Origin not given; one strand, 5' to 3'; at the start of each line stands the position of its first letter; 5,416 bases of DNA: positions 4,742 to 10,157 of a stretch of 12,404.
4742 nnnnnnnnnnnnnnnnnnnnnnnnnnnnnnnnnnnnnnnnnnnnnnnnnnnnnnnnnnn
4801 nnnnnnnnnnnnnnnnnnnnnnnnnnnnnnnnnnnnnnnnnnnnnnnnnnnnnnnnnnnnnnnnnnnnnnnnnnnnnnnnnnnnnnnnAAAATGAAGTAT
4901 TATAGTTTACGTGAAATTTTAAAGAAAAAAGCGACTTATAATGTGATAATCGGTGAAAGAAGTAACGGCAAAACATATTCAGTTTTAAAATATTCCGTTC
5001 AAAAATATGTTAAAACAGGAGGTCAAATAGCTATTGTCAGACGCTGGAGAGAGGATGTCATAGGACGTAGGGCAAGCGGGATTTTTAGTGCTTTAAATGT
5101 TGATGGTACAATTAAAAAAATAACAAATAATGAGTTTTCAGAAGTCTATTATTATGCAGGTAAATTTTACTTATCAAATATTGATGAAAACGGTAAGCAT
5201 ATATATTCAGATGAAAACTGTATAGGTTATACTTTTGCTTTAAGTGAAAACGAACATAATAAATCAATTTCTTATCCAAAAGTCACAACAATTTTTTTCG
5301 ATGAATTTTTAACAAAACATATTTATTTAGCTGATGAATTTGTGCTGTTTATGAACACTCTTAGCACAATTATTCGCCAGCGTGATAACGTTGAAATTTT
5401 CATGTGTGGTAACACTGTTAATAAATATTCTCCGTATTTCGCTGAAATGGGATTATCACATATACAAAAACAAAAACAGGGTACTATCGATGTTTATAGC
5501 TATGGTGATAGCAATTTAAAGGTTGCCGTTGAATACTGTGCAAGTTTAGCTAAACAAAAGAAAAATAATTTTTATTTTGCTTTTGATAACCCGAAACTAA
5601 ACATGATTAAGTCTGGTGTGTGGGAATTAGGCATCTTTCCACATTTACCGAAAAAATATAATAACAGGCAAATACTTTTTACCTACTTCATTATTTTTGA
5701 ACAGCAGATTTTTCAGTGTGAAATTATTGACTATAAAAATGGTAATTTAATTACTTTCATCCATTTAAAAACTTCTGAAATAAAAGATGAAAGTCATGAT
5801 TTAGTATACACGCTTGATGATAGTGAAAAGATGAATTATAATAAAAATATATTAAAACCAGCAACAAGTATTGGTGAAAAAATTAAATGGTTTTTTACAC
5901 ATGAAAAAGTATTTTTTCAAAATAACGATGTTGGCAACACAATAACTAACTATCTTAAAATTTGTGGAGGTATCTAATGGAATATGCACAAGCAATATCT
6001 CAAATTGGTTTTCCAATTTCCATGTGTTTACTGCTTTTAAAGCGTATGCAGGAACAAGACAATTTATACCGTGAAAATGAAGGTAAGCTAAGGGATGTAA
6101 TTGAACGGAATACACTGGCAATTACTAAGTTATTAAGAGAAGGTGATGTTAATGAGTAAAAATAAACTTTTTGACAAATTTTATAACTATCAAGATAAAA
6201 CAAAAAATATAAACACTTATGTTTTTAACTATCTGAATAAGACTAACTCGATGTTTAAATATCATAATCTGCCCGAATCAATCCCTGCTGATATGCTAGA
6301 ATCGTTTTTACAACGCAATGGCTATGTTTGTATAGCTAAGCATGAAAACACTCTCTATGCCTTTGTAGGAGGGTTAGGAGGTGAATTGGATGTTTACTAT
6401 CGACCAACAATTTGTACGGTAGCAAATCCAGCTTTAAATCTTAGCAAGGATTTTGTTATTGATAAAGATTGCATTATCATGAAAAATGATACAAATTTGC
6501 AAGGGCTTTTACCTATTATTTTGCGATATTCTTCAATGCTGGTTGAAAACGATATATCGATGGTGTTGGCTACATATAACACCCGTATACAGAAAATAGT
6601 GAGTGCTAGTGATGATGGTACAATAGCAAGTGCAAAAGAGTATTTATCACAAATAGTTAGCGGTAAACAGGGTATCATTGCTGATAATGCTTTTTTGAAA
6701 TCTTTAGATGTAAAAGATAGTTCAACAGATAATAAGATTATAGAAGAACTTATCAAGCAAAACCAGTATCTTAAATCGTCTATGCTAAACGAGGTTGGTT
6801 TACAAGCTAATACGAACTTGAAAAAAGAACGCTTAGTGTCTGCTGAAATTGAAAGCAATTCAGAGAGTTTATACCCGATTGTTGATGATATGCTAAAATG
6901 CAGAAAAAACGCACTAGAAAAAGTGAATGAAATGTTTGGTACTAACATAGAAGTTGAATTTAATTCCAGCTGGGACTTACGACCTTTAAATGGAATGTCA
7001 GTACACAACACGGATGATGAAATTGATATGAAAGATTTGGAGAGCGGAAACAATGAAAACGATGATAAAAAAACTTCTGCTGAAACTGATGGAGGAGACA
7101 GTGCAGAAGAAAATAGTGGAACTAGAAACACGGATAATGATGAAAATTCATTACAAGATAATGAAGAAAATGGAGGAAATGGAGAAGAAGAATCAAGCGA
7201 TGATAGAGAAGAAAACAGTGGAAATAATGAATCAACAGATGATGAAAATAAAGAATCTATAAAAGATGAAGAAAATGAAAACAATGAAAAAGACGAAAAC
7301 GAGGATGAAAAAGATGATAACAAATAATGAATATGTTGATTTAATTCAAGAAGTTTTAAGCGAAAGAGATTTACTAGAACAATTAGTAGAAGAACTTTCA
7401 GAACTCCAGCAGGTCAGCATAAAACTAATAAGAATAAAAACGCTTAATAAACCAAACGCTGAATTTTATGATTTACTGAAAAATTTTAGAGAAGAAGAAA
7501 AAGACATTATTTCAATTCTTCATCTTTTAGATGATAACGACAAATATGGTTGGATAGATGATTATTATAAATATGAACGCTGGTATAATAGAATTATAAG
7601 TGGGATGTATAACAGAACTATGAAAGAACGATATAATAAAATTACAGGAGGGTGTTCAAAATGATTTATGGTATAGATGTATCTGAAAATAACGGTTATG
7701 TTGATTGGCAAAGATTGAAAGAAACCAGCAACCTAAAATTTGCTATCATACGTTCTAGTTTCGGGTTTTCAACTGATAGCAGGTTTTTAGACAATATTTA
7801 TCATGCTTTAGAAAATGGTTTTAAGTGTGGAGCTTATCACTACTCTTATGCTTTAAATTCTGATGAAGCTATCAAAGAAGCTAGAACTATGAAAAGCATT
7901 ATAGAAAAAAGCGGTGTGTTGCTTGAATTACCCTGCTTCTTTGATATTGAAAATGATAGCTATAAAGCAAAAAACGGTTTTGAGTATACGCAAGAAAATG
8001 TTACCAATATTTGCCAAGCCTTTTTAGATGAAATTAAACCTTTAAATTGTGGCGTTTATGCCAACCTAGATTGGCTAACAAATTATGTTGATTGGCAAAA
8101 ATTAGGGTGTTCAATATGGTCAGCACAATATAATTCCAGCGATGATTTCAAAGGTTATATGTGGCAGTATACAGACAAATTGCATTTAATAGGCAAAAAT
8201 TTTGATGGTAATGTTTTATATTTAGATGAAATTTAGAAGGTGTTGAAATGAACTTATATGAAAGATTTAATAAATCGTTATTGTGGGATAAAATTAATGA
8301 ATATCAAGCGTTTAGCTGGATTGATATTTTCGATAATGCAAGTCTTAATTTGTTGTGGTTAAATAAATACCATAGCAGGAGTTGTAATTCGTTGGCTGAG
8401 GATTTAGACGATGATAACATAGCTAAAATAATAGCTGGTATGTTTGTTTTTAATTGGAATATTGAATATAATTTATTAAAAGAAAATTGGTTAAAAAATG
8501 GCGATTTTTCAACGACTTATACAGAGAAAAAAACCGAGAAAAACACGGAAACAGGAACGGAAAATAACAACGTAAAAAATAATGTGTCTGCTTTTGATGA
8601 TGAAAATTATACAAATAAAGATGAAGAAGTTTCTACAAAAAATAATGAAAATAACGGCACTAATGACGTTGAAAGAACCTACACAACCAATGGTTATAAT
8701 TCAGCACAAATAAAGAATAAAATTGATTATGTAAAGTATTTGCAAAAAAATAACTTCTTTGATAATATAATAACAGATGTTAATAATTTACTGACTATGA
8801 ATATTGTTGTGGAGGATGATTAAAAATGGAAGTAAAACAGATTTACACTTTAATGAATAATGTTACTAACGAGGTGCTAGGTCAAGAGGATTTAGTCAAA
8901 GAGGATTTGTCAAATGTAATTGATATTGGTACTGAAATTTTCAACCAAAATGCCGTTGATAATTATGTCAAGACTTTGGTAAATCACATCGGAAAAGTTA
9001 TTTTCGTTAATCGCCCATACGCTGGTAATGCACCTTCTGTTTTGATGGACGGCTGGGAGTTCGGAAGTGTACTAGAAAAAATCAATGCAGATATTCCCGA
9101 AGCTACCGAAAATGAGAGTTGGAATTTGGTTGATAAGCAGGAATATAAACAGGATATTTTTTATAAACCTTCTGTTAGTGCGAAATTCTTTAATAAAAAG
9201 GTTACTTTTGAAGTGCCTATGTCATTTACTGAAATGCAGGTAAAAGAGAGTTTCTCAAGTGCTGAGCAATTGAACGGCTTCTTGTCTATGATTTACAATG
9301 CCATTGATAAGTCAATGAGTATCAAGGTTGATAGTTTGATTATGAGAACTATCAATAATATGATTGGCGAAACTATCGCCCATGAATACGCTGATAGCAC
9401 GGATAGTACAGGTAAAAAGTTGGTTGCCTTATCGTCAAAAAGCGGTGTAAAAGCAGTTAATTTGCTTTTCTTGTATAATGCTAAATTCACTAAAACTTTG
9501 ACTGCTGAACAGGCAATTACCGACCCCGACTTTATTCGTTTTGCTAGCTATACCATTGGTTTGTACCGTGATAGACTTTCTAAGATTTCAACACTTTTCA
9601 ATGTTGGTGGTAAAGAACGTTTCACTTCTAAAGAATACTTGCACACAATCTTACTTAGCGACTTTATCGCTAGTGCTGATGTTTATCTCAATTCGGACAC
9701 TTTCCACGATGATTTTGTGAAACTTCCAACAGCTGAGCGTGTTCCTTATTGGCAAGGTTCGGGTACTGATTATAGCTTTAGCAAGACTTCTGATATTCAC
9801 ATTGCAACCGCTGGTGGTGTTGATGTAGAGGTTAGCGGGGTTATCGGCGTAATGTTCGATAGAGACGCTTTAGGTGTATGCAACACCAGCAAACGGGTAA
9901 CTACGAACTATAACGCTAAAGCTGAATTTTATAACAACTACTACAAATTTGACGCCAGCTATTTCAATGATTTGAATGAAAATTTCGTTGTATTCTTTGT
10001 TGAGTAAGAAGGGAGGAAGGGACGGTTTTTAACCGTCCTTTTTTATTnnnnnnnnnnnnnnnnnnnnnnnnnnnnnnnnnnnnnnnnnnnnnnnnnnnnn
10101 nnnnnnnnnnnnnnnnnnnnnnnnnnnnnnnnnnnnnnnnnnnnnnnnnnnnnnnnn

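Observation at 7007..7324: Connector (portal) protein with a ~106-aa polyacidic, low-complexity C-terminal tail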

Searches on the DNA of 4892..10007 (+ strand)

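Call 117: search_dna_similar(query=window:4892-10007:+, collection=phages, mode=near, max_rows=10)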
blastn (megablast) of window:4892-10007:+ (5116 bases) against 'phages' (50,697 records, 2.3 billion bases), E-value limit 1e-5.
No match.

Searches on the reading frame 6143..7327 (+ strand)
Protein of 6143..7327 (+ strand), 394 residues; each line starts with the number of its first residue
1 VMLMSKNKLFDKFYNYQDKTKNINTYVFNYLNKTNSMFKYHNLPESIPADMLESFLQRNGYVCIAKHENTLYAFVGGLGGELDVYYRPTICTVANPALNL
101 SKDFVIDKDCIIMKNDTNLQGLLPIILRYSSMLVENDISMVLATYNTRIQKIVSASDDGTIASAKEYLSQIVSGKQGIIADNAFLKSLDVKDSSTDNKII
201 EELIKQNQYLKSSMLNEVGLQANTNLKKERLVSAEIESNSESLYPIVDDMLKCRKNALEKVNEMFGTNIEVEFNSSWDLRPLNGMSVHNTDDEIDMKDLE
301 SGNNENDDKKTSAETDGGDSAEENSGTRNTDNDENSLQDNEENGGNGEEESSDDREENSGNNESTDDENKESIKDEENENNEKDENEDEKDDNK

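Call 4: search_protein_families(library=pfam, proteins=[window:6143-7327:+], max_evalue=0.1)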
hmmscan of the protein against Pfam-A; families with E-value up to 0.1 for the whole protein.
window:6143-7327:+ (394 aa): 1 family
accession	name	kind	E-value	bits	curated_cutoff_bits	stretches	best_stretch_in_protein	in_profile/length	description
PF05352.17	Phage_connector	-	7.8e-20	71.9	25.6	1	25-274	18-277/281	Phage Connector (GP10)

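Call 6: search_dna_similar(query=window:6143-7324:+, collection=phages, mode=protein, max_rows=40)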
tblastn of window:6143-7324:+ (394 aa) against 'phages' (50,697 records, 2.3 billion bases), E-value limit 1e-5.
Records with a match: 147; places in all: 147; records where one place covers at least 80% of the query: 2.
Best place of each record, by identity: <60% 147.
By first word of the organism name: Bacillus 89; Clostridium 16; Bacteriophage 15; Salmonella 6; Arthrobacter 4; Enterococcus 3; Curtobacterium 3; Amedibacillus 2; Rhizobium 2; Acinetobacter 1; and 6 more.
By host as written in the record: - 29; Bacillus subtilis 12; Bacillus cereus 11; Bacillus thuringiensis subsp. kurstaki ATCC 33679 7; Bacillus thuringiensis subspecies kurstaki 6; Salmonella enterica subsp. enterica serovar Enteritidis PT1 4; Bacillus pumilus 4; Bacillus thuringiensis Kurstaki 4; and 41 more.
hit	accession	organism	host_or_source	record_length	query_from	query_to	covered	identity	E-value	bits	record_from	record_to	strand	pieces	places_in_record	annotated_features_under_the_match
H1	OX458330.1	Acinetobacter phage Phanie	wastewater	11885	15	329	80%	44.6%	2e-75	260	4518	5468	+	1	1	Phage collar connector | hypothetical protein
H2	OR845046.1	Salmonella phage S.Ent 1-35-3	Salmonella enterica subsp. enterica ...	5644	14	332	81%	39.3%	6e-66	232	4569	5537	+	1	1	record has no annotation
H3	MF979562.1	Pectobacterium phage DU_PP_III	Pectobacterium sp.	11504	14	317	77%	40.7%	1e-66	234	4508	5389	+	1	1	hypothetical protein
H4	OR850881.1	Salmonella phage S.Kent 1-2-1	Salmonella enterica subsp. enterica ...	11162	14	333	81%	38.3%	1e-63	226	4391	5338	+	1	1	record has no annotation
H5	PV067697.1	Enterobacter phage Entb_47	Enterobacter hormaechei 156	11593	14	328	80%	38.4%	4e-61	218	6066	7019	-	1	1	hypothetical protein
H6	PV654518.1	Shigella phage vB_SHGBLB0004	Shigella flexneri (EUROGROUP BIOLAB ...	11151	14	293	71%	41.9%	3e-63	225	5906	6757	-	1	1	hypothetical protein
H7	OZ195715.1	Vibrio phage K58 g2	Seawater and oysters mix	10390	14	277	67%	43.4%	8e-64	226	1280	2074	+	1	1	hypothetical protein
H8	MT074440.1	Salmonella phage assan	Salmonella enterica subsp. enterica ...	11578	14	280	68%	42.6%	1e-64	228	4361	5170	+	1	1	hypothetical protein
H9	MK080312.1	Salmonella phage Astrid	Salmonella enterica subsp. enterica ...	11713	14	280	68%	42.6%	2e-64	228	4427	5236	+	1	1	upper collar connector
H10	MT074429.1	Salmonella phage astrithr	Salmonella enterica subsp. enterica ...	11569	14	280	68%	42.6%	2e-64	228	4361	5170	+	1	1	hypothetical protein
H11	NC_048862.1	Salmonella phage astrithr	Salmonella enterica subsp. enterica ...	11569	14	280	68%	42.6%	2e-64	228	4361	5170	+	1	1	upper collar connector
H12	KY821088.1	Bacillus phage Harambe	Bacillus thuringiensis subsp. kurstaki ...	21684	37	273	60%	31.0%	8e-11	70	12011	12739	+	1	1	upper collar protein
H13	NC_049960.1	Bacillus phage Harambe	Bacillus thuringiensis subsp. kurstaki ...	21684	37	273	60%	31.0%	8e-11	70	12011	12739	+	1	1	upper collar connector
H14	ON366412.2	Bacillus phage vB_BceP_LY3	Bacillus cereus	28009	3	270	68%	27.4%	8e-10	67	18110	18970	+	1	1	portal protein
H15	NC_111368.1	Bacillus phage vB_BceP_LY3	Bacillus cereus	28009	3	270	68%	27.4%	8e-10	67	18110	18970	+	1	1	portal protein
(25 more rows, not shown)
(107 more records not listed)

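Call 7: get_annotated_region(hit=H1, flank=8000)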
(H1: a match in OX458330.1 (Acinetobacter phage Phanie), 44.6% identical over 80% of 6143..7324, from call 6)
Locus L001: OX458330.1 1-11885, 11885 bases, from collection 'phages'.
description: Acinetobacter phage Phanie genome assembly, chromosome: Phanie.
organism: Acinetobacter phage Phanie (NCBI taxid 3029265)
taxonomy: Viruses; Duplodnaviria; Heunggongvirae; Uroviricota; Caudoviricetes; Astrithrvirus
host: -; source: wastewater; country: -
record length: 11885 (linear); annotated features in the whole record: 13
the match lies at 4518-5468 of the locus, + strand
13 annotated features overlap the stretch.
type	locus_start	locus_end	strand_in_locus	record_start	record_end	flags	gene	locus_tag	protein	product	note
CDS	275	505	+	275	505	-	-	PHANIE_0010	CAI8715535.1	hypothetical protein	-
CDS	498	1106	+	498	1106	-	-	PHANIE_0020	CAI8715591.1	hypothetical protein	-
CDS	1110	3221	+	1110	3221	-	-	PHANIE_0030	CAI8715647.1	DNA polymerase, phage-associated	-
CDS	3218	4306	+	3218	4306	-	-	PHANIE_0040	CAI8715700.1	Phage DNA packaging ATPase podovirus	-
CDS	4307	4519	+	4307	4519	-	-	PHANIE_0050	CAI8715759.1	hypothetical protein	-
CDS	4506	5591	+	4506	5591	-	-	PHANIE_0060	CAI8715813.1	Phage collar connector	-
CDS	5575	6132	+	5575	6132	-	-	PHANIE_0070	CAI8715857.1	hypothetical protein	-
CDS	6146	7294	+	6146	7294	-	-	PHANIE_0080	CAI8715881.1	putative major head protein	-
CDS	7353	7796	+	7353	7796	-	-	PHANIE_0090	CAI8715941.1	putative tail knob protein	-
CDS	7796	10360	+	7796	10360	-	-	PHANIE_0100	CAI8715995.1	poly(beta-D-mannuronate) lyase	-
CDS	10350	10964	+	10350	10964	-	-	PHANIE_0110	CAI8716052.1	N-acetylmuramoyl-L-alanine amidase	-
CDS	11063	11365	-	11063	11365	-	-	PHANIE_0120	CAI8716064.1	hypothetical protein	-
CDS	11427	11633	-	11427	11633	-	-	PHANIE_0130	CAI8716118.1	hypothetical protein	-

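Call 8: get_annotated_region(hit=H11, flank=8000)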
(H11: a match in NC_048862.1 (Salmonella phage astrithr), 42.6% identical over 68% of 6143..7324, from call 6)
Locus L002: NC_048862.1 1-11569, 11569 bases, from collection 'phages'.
description: Salmonella phage astrithr, complete genome.
organism: Salmonella phage astrithr (NCBI taxid 2713276)
taxonomy: Viruses; Duplodnaviria; Heunggongvirae; Uroviricota; Caudoviricetes; Astrithrvirus; Astrithrvirus astrithr
host: Salmonella enterica subsp. enterica serovar Enteritidis PT1; source: wastewater; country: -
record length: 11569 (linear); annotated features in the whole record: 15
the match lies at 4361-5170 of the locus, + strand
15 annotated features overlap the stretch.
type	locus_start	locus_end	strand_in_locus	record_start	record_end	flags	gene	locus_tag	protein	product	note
CDS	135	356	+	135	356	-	-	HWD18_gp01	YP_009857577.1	hypothetical protein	-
CDS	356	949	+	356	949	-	-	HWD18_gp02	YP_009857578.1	hypothetical protein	-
CDS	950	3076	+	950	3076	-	-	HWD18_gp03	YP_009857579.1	DNA polymerase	PVOGs: VOG0334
CDS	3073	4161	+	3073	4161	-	-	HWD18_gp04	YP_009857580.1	terminase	PVOGs: VOG0639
CDS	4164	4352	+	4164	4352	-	-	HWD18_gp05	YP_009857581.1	hypothetical protein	-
CDS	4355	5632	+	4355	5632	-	-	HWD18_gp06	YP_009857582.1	upper collar connector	PVOGs: VOG0644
CDS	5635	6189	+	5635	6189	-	-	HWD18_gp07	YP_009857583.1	hypothetical protein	-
CDS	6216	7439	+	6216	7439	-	-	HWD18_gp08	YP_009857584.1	major head protein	-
CDS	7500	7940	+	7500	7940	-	-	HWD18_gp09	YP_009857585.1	hypothetical protein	-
CDS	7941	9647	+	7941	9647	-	-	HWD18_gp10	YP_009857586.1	hypothetical protein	-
CDS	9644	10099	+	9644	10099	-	-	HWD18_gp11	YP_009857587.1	endolysin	-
CDS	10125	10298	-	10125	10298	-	-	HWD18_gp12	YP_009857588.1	hypothetical protein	-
CDS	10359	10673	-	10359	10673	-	-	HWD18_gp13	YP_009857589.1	hypothetical protein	-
CDS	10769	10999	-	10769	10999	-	-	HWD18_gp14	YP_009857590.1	hypothetical protein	-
CDS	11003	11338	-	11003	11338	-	-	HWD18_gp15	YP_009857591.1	hypothetical protein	-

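Call 9: get_annotated_region(hit=H3, flank=8000)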
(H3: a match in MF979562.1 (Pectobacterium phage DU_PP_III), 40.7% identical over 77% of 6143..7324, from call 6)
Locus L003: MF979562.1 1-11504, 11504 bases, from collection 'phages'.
description: Pectobacterium phage DU_PP_III, complete genome.
organism: Pectobacterium phage DU_PP_III (NCBI taxid 2041490)
taxonomy: Viruses; Duplodnaviria; Heunggongvirae; Uroviricota; Caudoviricetes; Astrithrvirus
host: Pectobacterium sp.; source: -; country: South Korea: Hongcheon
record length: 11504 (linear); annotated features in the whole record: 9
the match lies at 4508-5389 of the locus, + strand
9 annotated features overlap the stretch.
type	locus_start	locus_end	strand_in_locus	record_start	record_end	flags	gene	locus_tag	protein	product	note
repeat_region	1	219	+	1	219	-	-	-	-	-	long terminal repeat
CDS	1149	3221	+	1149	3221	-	-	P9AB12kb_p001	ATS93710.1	DNA polymerase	-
CDS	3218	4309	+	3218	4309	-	-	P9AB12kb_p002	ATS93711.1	DNA encapsidation protein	-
CDS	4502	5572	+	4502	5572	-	-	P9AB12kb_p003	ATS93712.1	hypothetical protein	-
CDS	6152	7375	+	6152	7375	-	-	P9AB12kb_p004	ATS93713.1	hypothetical protein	-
CDS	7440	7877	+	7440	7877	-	-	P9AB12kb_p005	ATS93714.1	hypothetical protein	-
CDS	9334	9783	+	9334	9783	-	-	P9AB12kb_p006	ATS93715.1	Exo-glucosaminidase lytG precursor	-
CDS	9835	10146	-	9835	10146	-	-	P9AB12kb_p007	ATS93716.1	hypothetical protein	-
repeat_region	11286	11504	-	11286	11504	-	-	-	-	-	long terminal repeat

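Call 23: find_related_loci(query=window:6152-7324:+, collection=viral_contigs, flank=8000)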
Query window:6152-7324:+ (391 aa) in viral_contigs; peptide patterns used: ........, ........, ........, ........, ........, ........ (x = any residue, [..] = any of these).
8 stretches matched a pattern, but none encodes a relative of the query by tblastn (E <= 1e-3).

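Call 26: find_related_loci(query=window:6152-7324:+, collection=metagenome_contigs, flank=3000)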
Query window:6152-7324:+ (391 aa) in metagenome_contigs; peptide patterns used: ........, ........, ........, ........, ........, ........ (x = any residue, [..] = any of these).
175 stretches matched a pattern, but none encodes a relative of the query by tblastn (E <= 1e-3).

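Call 39: search_protein_families(library=phrogs, proteins=[window:6152-7327:+], max_evalue=0.01)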
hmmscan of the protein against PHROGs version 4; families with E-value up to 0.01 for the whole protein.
window:6152-7327:+ (391 aa): 1 family
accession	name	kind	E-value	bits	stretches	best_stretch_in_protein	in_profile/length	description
phrog_2038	-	connector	4.4e-44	152.1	1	16-275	19-293/314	upper collar connector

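Call 96: search_protein_families(library=pfam, proteins=[L002:5635-6186:+, L001:5575-6129:+], max_evalue=1)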
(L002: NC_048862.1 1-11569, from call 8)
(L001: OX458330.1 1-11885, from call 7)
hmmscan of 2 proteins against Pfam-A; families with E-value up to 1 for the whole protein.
L002:5635-6186:+ (184 aa): 0 families

L001:5575-6129:+ (185 aa): 0 families
